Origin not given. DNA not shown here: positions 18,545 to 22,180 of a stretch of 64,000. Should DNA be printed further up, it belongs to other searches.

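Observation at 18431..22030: Minimal class II lanthipeptide locus (lanM + one lanA) with no transporter, protease or immunity gene nearby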

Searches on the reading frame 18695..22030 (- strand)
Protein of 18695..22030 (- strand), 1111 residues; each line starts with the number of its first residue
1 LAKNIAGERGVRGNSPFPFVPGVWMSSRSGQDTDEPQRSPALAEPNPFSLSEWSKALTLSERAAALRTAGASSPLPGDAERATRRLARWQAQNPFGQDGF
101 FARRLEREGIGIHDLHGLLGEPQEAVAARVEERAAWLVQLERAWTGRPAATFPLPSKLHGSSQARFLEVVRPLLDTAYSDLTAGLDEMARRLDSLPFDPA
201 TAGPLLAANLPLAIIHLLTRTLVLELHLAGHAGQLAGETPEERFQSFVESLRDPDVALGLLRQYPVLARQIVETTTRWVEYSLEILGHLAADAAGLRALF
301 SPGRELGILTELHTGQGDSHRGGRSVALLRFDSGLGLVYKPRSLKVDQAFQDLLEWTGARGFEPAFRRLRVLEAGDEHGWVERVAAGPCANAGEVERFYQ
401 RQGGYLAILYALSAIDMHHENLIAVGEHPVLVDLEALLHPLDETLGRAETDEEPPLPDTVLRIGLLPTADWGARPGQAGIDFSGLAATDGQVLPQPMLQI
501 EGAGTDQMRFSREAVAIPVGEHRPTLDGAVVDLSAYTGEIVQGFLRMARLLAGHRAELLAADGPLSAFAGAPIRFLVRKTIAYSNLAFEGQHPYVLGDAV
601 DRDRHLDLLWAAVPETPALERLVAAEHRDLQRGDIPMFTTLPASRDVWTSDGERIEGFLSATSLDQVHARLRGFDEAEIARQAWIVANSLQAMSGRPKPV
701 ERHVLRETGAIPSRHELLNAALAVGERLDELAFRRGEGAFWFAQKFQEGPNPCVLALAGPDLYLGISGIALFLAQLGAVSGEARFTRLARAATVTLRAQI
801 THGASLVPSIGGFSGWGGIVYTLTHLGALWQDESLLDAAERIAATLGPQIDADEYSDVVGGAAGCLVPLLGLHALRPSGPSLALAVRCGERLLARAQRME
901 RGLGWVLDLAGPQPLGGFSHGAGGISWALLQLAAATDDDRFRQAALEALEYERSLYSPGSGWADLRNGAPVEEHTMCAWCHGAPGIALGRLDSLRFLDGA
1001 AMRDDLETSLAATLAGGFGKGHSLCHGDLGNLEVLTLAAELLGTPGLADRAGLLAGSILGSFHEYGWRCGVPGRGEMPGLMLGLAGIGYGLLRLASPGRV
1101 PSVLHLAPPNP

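Call 3: search_protein_families(library=pfam, proteins=[window:18695-22030:-], max_evalue=0.01)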
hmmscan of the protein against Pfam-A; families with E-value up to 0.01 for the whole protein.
window:18695-22030:- (1111 aa): 2 families
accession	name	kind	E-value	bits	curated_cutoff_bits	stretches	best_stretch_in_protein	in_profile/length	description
PF13575.12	DUF4135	-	7.4e-120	401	29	1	264-640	1-377/378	Domain of unknown function (DUF4135)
PF05147.19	LANC_like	-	1.2e-62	212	23.2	1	759-1104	4-349/350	Lanthionine synthetase C-like protein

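Call 4: search_protein_families(library=ncbifam, proteins=[window:18695-22030:-], max_evalue=0.01)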
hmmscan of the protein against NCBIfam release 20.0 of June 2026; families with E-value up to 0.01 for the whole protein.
window:18695-22030:- (1111 aa): 3 families
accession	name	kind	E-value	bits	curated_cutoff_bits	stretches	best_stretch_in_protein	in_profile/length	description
TIGR03897.1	lanti_2_LanM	subfamily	4.2e-268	891.9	304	1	169-1097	2-932/932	type 2 lanthipeptide synthetase LanM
NF038150.1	lanthi_synth_IV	equivalog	9.8e-24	83.7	650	2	813-1098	559-847/851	class IV lanthionine synthetase LanL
NF038151.1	lanthi_synth_III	equivalog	7.5e-13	47.8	575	2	811-1035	565-774/833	class III lanthionine synthetase LanKC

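Call 22: find_related_loci(query=window:18695-21958:-, collection=genome_contigs, flank=10000)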
Query window:18695-21958:- (1087 aa) in genome_contigs; peptide patterns used: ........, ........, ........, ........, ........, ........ (x = any residue, [..] = any of these).
39 stretches matched a pattern; 12 encode a relative of the query (tblastn E <= 1e-3); 10 distinct loci.
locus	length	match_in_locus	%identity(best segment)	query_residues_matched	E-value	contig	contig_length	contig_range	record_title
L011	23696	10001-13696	79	12-1085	0e+0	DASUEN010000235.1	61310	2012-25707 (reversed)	MAG TPA_asm: Thermoanaerobaculia bacterium isolate SMAG_U1354 k141_1235173, whole genome shotgun sequence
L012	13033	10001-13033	79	10-1022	0e+0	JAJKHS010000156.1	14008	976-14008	MAG: Thermoanaerobaculum sp. isolate b48_HoplandSoilSeptJan k101_7884473, whole genome shotgun sequence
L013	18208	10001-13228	79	13-1087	0e+0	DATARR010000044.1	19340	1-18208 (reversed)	MAG TPA_asm: Thermoanaerobaculia bacterium isolate SMAG_U5499 k141_6363026, whole genome shotgun sequence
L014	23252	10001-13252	74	18-1087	0e+0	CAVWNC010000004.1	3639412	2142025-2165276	MAG: uncultured Acidobacteriota bacterium isolate MFD09368.bin.2.205 genome assembly, contig: contig_6402, whole genome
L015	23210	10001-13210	78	14-1085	0e+0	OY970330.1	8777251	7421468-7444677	MAG: Thermoanaerobaculaceae bacterium isolate MFD05537.bin.c.1 genome assembly, chromosome: 1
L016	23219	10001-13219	67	14-1087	0e+0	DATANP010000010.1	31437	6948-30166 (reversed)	MAG TPA_asm: Thermoanaerobaculia bacterium isolate SMAG_U7022 k141_630042, whole genome shotgun sequence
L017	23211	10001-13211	78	18-1087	0e+0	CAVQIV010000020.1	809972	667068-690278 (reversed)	MAG: Thermoanaerobaculaceae bacterium isolate MFD10043.bin.2.76 genome assembly, contig: contig_6541, whole genome shotg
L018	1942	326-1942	77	17-557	0e+0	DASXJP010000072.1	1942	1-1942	MAG TPA_asm: Thermoanaerobaculia bacterium isolate SMAG_U5251 k141_3789022, whole genome shotgun sequence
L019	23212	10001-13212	78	14-1087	0e+0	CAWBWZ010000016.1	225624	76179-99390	MAG: uncultured Acidobacteriota bacterium isolate MFD07386.bin.2.49 genome assembly, contig: contig_59384, whole genome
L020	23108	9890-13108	48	14-1086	0e+0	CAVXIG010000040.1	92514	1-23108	MAG: uncultured Acidobacteriota bacterium isolate MFD02581.bin.2.147 genome assembly, contig: contig_55479, whole genome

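Call 33: search_solved_structures(query=window:18695-21958:-, show_alignments=1, max_evalue=0.001)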
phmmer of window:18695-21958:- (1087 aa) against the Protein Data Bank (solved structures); distinct sequences matched with E-value up to 0.001: 7.
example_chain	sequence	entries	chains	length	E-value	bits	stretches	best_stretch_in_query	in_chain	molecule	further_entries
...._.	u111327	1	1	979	6.5e-118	398.4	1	182-1085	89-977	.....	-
5dzt_A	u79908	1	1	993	2.6e-39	138.1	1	187-661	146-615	CylM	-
6wq1_A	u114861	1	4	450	2.7e-08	35.4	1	866-1008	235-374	LanC-like protein 2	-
8d0v_A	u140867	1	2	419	2.2e-05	25.8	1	893-1015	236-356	Glutathione S-transferase LANCL1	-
3e6u_A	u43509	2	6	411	2.9e-05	25.4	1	893-1015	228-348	LanC-like protein 1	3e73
8czk_A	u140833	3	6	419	3.1e-05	25.3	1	893-1015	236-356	Glutathione S-transferase LANCL1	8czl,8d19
3t33_A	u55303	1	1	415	6.3e-05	24.3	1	891-1074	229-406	G protein coupled receptor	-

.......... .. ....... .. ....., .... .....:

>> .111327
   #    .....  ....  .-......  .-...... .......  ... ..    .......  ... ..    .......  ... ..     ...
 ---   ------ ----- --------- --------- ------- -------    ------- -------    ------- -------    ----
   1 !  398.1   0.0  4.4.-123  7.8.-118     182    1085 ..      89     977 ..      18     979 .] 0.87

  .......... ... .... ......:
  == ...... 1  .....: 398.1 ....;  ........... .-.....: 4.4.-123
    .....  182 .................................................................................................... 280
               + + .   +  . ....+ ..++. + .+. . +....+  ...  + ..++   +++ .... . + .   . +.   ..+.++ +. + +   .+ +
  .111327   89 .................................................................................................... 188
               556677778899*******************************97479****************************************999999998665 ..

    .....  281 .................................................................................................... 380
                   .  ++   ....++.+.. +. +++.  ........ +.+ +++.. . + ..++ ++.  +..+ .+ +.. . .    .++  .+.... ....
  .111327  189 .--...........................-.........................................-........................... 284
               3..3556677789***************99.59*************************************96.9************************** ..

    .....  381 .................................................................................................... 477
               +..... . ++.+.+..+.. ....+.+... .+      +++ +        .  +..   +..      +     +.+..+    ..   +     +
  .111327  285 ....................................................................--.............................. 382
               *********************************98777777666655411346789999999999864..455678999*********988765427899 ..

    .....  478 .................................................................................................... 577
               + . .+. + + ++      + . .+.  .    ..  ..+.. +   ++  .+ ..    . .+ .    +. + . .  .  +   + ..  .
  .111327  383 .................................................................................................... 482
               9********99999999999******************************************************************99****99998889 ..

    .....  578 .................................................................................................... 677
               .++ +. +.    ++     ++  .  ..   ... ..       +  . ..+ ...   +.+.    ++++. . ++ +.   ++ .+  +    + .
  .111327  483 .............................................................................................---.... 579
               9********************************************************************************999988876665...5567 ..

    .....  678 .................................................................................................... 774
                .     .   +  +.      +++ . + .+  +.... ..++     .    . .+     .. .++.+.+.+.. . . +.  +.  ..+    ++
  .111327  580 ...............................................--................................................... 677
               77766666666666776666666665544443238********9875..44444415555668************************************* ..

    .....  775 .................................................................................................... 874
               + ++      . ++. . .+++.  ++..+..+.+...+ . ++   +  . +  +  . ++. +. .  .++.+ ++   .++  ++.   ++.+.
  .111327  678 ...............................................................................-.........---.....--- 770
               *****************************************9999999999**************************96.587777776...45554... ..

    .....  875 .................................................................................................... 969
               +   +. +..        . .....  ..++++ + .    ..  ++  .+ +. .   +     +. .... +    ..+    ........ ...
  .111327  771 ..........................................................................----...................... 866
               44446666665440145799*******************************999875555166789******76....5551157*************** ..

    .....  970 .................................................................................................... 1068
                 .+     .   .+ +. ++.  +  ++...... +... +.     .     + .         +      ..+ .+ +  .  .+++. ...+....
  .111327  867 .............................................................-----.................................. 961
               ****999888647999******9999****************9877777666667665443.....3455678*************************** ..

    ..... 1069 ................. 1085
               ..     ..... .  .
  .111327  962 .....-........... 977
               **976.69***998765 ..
